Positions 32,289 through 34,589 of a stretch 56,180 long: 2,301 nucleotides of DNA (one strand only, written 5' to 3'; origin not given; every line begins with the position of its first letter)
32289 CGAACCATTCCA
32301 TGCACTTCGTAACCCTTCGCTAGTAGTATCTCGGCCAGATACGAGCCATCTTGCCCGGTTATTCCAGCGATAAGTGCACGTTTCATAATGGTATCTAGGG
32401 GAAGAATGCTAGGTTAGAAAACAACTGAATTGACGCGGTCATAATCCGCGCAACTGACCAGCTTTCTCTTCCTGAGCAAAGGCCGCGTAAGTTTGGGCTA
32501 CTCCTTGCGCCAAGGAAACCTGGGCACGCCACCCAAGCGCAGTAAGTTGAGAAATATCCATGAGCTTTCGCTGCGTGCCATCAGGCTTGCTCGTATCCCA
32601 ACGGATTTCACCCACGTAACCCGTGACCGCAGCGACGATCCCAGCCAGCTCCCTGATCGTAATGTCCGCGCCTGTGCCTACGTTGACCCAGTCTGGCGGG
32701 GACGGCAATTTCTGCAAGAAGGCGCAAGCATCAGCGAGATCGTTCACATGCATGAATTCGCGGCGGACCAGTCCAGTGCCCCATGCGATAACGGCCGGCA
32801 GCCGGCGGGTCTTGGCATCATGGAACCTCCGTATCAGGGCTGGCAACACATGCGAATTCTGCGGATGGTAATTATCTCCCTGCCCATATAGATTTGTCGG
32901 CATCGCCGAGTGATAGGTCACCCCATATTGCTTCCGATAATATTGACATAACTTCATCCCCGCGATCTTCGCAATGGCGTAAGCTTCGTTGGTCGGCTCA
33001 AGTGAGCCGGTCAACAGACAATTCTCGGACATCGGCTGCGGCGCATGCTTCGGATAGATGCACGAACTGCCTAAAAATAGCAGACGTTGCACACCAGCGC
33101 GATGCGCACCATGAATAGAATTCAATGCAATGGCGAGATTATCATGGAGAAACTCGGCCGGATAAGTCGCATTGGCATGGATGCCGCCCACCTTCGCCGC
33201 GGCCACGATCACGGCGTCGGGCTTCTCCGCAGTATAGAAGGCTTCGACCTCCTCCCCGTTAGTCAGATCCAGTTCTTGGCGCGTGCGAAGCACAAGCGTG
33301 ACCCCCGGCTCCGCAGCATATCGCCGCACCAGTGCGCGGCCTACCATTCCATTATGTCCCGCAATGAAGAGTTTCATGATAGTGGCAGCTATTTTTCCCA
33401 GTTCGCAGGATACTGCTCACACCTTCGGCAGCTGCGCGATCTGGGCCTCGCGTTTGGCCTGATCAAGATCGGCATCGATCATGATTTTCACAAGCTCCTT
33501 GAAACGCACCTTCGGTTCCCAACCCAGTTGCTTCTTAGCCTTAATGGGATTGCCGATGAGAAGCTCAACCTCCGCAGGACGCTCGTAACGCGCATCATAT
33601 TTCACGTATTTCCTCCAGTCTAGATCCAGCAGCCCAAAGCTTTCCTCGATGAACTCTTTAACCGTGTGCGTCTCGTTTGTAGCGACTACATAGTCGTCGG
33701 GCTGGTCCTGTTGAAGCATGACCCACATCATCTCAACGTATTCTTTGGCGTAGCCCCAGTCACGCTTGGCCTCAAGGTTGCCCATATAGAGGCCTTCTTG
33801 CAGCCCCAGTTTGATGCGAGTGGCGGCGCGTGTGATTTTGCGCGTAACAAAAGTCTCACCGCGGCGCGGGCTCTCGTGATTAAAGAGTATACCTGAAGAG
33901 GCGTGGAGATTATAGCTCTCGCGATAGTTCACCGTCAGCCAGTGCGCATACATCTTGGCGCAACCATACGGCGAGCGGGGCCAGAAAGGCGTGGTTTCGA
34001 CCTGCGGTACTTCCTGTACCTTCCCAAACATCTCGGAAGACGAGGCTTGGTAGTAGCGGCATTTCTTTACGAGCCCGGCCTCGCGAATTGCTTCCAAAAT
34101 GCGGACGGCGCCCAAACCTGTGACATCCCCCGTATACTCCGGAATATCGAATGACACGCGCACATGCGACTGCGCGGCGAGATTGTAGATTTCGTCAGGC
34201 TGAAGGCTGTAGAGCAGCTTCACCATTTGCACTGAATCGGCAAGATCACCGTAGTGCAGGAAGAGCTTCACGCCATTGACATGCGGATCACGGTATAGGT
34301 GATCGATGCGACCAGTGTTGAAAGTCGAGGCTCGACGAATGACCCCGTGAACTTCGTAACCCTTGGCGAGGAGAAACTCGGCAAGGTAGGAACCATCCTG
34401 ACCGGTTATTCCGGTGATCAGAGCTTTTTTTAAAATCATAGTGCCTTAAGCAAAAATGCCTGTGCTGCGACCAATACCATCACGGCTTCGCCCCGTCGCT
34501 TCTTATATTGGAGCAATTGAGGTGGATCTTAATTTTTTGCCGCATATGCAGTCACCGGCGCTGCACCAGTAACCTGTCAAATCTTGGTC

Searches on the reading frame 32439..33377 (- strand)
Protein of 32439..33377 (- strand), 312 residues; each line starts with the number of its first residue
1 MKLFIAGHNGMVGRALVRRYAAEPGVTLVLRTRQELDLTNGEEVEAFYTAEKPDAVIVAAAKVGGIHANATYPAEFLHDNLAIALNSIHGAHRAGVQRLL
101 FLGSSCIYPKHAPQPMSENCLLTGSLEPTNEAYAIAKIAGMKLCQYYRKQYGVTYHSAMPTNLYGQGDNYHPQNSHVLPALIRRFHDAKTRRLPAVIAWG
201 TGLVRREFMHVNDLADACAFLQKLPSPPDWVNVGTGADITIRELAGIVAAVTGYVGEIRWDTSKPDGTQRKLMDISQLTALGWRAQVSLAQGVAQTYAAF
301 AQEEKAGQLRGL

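Call 18: search_protein_families(library=pfam, proteins=[window:32439-33377:-], max_evalue=0.01)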
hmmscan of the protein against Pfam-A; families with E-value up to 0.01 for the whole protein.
window:32439-33377:- (312 aa): 4 families
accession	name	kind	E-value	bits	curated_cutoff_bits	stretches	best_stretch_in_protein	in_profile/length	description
PF01370.27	Epimerase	-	4.3e-59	200.3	20.9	1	4-234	2-240/240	NAD dependent epimerase/dehydratase family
PF16363.11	GDP_Man_Dehyd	-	4.8e-14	53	27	1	35-295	58-331/332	GDP-mannose 4,6 dehydratase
PF04321.23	RmlD_sub_bind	-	1.6e-08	34.4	27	1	1-61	1-60/287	RmlD substrate binding domain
PF13460.12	NAD_binding_10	-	4.9e-06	27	27.2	1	9-112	3-106/184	NAD(P)H-binding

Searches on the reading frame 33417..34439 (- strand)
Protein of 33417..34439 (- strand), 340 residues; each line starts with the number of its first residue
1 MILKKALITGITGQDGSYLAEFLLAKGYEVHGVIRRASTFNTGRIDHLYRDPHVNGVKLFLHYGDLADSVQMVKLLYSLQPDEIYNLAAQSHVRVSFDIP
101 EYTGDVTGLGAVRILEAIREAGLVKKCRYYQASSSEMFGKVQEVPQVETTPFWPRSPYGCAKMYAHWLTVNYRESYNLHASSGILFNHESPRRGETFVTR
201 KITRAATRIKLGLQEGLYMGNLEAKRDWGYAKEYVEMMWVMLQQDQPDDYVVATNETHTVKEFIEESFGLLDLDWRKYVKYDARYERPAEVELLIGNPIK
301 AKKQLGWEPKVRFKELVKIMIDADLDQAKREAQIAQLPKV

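Call 18: search_protein_families(library=pfam, proteins=[window:33417-34439:-], max_evalue=0.01)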
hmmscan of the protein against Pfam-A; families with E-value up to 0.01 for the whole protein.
window:33417-34439:- (340 aa): 3 families
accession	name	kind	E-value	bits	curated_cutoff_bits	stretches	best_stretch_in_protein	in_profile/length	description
PF16363.11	GDP_Man_Dehyd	-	3.5e-144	480.8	27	1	7-320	1-332/332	GDP-mannose 4,6 dehydratase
PF01370.27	Epimerase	-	2.9e-71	240.1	20.9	1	6-253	1-240/240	NAD dependent epimerase/dehydratase family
PF04321.23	RmlD_sub_bind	-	0.00025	20.6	27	1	5-165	2-132/287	RmlD substrate binding domain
